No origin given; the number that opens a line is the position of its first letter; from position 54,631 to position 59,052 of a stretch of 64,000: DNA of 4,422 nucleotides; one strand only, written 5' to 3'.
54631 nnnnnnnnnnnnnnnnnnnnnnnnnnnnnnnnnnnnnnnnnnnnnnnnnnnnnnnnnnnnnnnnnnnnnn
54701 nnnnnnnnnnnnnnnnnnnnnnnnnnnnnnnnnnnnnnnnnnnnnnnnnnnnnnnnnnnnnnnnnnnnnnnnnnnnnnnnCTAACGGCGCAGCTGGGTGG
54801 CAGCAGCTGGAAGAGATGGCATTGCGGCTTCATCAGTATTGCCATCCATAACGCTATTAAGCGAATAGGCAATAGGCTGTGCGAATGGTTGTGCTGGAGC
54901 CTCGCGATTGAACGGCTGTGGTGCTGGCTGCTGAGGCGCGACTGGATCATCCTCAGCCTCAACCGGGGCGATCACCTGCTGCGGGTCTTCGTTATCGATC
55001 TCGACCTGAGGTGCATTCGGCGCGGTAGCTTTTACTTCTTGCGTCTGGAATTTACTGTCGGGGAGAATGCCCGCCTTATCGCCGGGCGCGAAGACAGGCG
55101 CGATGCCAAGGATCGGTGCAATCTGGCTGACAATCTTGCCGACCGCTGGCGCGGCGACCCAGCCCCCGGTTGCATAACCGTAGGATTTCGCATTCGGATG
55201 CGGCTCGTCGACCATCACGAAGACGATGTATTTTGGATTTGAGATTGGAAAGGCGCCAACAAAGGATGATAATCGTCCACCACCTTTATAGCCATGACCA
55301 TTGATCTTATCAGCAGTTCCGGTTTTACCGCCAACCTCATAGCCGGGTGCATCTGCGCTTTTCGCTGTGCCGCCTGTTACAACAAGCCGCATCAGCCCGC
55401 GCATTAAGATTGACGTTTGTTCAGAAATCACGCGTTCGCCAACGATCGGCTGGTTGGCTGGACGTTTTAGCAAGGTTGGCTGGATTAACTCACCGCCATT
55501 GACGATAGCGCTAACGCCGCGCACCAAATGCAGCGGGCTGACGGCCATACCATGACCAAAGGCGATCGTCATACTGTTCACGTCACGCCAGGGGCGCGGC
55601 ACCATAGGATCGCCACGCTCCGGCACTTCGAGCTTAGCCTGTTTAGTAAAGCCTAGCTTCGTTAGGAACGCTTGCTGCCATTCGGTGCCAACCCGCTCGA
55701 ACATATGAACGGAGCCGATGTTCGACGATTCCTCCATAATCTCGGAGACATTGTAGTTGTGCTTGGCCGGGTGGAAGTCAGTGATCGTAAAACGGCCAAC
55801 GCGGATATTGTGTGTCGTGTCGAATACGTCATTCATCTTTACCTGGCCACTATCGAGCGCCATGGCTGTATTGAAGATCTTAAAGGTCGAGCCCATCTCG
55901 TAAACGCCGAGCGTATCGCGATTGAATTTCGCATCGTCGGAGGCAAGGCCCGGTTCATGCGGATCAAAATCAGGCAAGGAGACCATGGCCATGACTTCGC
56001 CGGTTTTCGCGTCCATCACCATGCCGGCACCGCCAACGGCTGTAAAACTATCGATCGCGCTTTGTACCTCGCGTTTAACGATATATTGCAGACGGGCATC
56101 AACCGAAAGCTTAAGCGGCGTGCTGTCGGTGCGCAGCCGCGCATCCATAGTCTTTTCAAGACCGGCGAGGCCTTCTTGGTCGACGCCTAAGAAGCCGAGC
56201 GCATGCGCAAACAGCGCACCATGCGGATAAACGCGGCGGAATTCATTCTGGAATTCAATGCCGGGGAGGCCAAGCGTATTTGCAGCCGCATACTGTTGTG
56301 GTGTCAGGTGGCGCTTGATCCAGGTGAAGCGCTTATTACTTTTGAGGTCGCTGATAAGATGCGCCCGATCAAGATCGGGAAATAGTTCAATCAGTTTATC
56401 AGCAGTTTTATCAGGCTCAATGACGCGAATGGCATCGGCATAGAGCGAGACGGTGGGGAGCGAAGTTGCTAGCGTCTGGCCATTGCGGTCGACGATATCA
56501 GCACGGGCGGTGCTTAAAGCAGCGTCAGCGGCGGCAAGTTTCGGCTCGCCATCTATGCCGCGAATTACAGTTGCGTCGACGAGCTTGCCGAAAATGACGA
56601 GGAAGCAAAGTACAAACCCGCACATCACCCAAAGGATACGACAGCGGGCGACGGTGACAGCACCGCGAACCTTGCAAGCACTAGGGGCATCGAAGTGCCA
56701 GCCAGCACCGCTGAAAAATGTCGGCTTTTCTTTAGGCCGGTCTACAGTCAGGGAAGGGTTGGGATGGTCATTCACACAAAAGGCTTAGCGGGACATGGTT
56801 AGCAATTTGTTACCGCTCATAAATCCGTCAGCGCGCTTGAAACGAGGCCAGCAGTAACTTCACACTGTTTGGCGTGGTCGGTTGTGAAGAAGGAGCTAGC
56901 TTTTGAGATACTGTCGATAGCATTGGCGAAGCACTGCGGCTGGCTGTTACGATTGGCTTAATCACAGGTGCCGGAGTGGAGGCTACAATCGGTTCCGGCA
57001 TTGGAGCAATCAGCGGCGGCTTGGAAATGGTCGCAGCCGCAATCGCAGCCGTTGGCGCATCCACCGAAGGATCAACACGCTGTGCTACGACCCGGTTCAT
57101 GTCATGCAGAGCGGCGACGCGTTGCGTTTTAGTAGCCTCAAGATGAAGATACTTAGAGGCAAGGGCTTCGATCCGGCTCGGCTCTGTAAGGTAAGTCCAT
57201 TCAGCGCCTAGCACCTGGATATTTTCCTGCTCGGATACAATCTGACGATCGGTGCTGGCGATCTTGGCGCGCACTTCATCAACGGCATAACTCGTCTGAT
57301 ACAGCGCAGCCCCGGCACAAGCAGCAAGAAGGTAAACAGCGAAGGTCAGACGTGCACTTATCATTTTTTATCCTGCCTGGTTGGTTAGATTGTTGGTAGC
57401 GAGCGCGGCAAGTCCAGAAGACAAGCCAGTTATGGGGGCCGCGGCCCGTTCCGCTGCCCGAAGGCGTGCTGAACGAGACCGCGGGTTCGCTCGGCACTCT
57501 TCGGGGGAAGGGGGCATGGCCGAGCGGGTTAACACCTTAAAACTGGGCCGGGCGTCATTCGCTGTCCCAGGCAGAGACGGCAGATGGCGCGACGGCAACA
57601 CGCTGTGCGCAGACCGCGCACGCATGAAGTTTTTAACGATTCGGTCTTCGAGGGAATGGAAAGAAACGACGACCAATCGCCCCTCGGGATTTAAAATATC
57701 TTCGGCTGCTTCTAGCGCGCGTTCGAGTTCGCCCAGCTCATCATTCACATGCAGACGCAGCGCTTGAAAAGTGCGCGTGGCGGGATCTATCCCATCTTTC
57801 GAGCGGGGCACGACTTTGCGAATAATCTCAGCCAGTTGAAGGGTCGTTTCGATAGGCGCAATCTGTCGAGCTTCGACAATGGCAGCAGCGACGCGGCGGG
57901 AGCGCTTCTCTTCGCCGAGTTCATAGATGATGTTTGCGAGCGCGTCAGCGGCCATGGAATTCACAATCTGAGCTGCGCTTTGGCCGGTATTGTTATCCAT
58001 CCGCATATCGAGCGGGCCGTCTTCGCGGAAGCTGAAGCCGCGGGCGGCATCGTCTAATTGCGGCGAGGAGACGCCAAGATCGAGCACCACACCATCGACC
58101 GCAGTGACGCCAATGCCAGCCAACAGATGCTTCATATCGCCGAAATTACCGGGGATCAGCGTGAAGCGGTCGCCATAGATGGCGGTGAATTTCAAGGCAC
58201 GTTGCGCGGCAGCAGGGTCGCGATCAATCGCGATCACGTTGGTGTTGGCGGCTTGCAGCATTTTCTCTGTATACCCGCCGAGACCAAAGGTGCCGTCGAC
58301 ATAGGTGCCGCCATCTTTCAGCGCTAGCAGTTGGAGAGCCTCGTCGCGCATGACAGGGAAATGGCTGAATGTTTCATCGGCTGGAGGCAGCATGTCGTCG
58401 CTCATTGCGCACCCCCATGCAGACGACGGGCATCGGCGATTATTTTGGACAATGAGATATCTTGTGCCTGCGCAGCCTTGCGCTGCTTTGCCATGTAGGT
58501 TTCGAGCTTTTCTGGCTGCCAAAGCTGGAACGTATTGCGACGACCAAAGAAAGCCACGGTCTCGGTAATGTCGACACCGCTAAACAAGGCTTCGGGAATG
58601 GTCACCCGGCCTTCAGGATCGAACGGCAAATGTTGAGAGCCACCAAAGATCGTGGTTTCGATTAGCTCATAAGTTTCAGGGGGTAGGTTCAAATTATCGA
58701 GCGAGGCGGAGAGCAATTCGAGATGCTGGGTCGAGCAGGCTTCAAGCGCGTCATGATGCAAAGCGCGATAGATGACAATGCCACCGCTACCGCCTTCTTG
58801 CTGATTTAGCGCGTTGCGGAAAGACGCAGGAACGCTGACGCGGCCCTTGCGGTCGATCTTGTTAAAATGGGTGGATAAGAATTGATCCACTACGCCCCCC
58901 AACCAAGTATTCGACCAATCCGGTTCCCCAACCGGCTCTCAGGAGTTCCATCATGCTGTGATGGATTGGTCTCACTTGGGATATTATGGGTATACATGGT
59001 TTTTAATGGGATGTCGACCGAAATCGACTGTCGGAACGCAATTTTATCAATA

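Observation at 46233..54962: Rearranged dcw cluster: no murF between murE and mraY, IMPase-family gene where murB-ddl normally sit, CMD-family gene between ftsZ and lpxC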

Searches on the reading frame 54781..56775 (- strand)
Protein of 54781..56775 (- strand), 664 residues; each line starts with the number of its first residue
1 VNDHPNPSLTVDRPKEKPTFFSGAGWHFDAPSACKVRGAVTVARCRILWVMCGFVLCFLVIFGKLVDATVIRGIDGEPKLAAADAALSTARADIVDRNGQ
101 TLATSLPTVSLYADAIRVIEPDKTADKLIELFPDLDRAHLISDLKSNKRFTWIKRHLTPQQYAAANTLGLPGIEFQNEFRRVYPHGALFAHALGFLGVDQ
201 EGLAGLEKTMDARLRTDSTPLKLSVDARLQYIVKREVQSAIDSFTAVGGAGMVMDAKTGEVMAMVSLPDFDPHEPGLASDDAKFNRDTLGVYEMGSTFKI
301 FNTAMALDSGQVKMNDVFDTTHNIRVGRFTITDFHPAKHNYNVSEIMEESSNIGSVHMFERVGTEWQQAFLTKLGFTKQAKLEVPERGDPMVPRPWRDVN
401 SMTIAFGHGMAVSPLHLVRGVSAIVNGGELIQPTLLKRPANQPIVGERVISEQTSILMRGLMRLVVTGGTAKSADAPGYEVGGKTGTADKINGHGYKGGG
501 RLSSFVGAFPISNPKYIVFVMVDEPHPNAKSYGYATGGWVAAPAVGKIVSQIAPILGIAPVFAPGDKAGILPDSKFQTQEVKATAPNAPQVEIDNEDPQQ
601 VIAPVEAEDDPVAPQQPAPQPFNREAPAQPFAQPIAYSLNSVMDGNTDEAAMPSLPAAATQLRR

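Call 3: search_protein_families(library=pfam, proteins=[window:54781-56775:-])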
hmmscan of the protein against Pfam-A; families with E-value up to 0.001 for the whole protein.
window:54781-56775:- (664 aa): 3 families
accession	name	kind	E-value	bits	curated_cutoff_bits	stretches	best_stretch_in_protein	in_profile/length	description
PF00905.27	Transpeptidase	-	3.1e-60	204.4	22.1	1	249-547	1-296/299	Penicillin binding protein transpeptidase domain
PF03717.20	PBP_dimer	-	1.3e-14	55.4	24.4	1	90-216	5-160/180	Penicillin-binding Protein dimerisation domain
PF21922.1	PBP_dimer_2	-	0.00011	22.8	27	1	178-220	22-63/83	Penicillin binding protein A dimerisation domain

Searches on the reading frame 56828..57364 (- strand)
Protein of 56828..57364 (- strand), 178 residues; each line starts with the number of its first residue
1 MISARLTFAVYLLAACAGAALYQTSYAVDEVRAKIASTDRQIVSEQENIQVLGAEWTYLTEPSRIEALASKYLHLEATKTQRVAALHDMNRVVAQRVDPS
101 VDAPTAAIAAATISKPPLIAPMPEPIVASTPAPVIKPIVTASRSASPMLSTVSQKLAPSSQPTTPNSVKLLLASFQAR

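Call 3: search_protein_families(library=pfam, proteins=[window:56828-57364:-])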
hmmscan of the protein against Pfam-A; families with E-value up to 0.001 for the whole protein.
window:56828-57364:- (178 aa): 0 families

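Call 6: search_protein_families(library=ncbifam, proteins=[window:56828-57364:-], max_evalue=0.01)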
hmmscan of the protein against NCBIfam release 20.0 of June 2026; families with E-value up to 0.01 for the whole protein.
window:56828-57364:- (178 aa): 3 families
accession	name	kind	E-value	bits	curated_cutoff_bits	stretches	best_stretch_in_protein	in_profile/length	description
NF049847.1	FtsL_COG5462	equivalog_domain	6e-21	73.9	50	1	6-78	3-78/85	cell division protein FtsL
TIGR02209.1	ftsL_broad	equivalog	3.2e-06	27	42.45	1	6-82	4-80/85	cell division protein FtsL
NF033930.1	pneumo_PspA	exception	0.0095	14.7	850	0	26-149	294-412/659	pneumococcal surface protein A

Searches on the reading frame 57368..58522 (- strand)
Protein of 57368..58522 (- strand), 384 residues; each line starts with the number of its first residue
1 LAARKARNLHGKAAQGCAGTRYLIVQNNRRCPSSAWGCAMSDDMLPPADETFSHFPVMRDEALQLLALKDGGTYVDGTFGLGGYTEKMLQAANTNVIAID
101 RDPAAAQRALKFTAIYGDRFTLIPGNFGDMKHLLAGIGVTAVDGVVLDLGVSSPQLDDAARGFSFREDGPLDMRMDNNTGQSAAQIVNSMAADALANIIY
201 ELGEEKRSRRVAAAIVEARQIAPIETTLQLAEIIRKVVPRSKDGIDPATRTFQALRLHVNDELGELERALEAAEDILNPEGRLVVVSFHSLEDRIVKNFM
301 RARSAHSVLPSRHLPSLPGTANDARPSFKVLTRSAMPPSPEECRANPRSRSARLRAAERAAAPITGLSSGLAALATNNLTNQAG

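Call 3: search_protein_families(library=pfam, proteins=[window:57368-58522:-])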
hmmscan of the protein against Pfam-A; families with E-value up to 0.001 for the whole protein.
window:57368-58522:- (384 aa): 1 family
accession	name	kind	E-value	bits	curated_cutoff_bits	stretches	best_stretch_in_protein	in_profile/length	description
PF01795.25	Methyltransf_5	-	6.3e-105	351.5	27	1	52-359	2-308/309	MraW methylase family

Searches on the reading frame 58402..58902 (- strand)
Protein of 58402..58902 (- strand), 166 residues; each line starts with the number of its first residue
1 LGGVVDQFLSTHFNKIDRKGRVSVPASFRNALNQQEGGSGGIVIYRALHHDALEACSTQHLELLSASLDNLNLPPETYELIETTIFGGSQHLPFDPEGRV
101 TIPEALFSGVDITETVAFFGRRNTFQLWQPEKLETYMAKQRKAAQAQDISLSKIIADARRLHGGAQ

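Call 3: search_protein_families(library=pfam, proteins=[window:58402-58902:-])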
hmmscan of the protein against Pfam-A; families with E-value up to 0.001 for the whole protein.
window:58402-58902:- (166 aa): 1 family
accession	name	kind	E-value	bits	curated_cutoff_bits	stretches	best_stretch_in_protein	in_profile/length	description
PF02381.23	MraZ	-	3e-15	56.4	23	2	85-142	1-59/72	MraZ protein, putative antitoxin-like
